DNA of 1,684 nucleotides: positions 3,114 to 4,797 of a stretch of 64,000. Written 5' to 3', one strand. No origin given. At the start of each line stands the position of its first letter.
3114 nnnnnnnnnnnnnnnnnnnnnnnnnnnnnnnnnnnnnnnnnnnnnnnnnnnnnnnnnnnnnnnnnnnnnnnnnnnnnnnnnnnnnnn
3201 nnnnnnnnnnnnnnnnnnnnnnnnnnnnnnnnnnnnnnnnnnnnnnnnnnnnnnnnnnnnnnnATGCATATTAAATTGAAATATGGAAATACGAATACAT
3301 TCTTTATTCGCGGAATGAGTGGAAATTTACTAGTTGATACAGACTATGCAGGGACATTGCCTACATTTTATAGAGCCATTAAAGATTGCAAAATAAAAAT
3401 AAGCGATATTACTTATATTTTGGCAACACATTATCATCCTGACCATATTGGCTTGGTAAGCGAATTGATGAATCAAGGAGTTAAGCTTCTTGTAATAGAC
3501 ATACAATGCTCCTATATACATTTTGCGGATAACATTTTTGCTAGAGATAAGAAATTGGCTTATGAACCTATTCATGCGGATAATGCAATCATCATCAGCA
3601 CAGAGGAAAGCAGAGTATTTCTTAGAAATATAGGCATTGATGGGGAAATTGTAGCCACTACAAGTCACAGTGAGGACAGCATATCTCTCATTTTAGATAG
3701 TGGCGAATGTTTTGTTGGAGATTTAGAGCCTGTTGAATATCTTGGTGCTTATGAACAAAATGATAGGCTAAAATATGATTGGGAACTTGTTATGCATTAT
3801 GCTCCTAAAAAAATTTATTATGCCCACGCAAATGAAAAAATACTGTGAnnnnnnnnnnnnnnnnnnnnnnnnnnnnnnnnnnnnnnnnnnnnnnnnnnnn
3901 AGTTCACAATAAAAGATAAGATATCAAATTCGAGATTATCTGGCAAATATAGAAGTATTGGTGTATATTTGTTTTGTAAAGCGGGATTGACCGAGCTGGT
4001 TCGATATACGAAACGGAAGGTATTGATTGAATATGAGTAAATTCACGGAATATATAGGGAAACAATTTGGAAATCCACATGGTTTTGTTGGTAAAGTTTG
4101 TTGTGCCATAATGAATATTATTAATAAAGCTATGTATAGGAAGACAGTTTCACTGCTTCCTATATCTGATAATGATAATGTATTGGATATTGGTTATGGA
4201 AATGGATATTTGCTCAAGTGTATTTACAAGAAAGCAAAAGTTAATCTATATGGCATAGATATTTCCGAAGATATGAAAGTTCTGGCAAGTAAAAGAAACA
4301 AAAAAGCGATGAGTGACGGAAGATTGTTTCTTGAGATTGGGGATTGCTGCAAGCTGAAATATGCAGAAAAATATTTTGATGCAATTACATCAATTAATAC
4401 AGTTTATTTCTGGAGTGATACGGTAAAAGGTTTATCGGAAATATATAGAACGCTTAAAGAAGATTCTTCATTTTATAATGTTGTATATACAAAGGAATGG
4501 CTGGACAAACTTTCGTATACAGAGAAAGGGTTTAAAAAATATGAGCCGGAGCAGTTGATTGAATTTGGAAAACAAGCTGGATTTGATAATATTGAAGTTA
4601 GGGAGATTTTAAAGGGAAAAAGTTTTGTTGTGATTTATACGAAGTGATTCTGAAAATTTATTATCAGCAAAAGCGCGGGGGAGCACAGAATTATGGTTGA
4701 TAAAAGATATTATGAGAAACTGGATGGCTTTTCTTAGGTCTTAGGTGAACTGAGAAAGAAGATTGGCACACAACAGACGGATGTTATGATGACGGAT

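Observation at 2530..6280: Cassette-like architecture: repeated ~130-bp leader module precedes successive cargo genes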

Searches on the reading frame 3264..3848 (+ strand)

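Call 7: search_protein_families(library=pfam, proteins=[window:3264-3848:+], max_evalue=0.01)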
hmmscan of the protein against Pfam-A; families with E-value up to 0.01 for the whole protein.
window:3264-3848:+ (194 aa): 3 families
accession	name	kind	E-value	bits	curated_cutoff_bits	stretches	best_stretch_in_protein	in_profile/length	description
PF00753.33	Lactamase_B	-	1.5e-13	51.5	22.7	1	8-188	4-196/196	Metallo-beta-lactamase superfamily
PF19583.5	ODP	-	6.8e-06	26.5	27.2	1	10-90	3-84/194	ODP family beta lactamase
PF12706.13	Lactamase_B_2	-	0.0085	16.1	27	1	44-145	26-131/200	Beta-lactamase superfamily domain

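Call 62: search_protein_families(library=padloc, proteins=[window:3264-3848:+], max_evalue=0.001)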
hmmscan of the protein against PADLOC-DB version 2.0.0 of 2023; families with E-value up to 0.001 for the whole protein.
window:3264-3848:+ (194 aa): 1 family
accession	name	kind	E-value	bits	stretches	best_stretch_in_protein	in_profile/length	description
PDLC02158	Avs1a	-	0.00088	16.6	1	8-70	9-72/392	-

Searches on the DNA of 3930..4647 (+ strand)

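Call 46: search_rna_families(sources=[L030, L015, L016], threshold=evalue, max_evalue=1)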
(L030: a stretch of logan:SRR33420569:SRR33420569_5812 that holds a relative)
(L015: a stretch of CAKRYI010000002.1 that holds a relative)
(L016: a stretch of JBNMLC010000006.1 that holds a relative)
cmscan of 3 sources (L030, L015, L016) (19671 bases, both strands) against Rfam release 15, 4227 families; matches with E-value up to 1: 6.
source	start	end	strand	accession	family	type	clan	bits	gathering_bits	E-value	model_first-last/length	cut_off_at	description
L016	5744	5827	-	RF00005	tRNA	Gene; tRNA;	CL00001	50.9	29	1.8e-08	1-71/71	no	tRNA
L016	7702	7785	-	RF00005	tRNA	Gene; tRNA;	CL00001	49.2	29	5.2e-08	1-71/71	no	tRNA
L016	5961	6073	-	RF00121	MicC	Gene; sRNA;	-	40.3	90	0.0058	1-123/123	no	MicC RNA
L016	7641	7721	-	RF00238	ctRNA_pND324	Gene; antisense;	-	34.1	45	0.084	1-86/86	no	ctRNA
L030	3593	3638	-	RF02397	sau-5971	Gene; sRNA;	-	27.9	90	0.29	51-96/96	no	Staphylococcus sRNA sau-5971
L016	837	894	-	RF04266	mir-9412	Gene; miRNA;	-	25.5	70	0.47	1-64/64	no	mir-9412 microRNA precursor family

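Call 48: search_dna_similar(query=L006:3850-7870:+, collection=plasmids, mode=distant, max_rows=10)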
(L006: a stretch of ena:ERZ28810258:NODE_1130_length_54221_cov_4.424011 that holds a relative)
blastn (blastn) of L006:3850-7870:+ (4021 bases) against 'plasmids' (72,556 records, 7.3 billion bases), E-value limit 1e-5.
Records with a match: 1; places in all: 1; records where one place covers at least 80% of the query: 0.
Best place of each record, by identity: 80-90% 1.
By first word of the organism name: Roseburia 1.
By predicted mobility (MOB-suite, as given by PLSDB): non-mobilizable 1.
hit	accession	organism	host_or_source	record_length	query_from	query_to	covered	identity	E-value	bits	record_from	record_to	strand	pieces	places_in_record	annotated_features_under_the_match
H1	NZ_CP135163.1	Roseburia sp. 831b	Sus scrofa domesticus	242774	3833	3910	2%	83.3%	4e-12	83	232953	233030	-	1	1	none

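Call 49: search_dna_similar(query=L006:3850-7870:+, collection=phages, mode=distant, max_rows=10)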
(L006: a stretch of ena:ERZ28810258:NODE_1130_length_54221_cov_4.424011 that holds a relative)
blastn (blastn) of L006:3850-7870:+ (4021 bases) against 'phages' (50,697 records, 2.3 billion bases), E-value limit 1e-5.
No match.

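Call 84: search_rna_families(source=window, start=3930, end=4060, threshold=evalue, max_evalue=10, show_alignments=3)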
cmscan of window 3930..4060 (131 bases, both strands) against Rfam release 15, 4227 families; matches with E-value up to 10: 0.
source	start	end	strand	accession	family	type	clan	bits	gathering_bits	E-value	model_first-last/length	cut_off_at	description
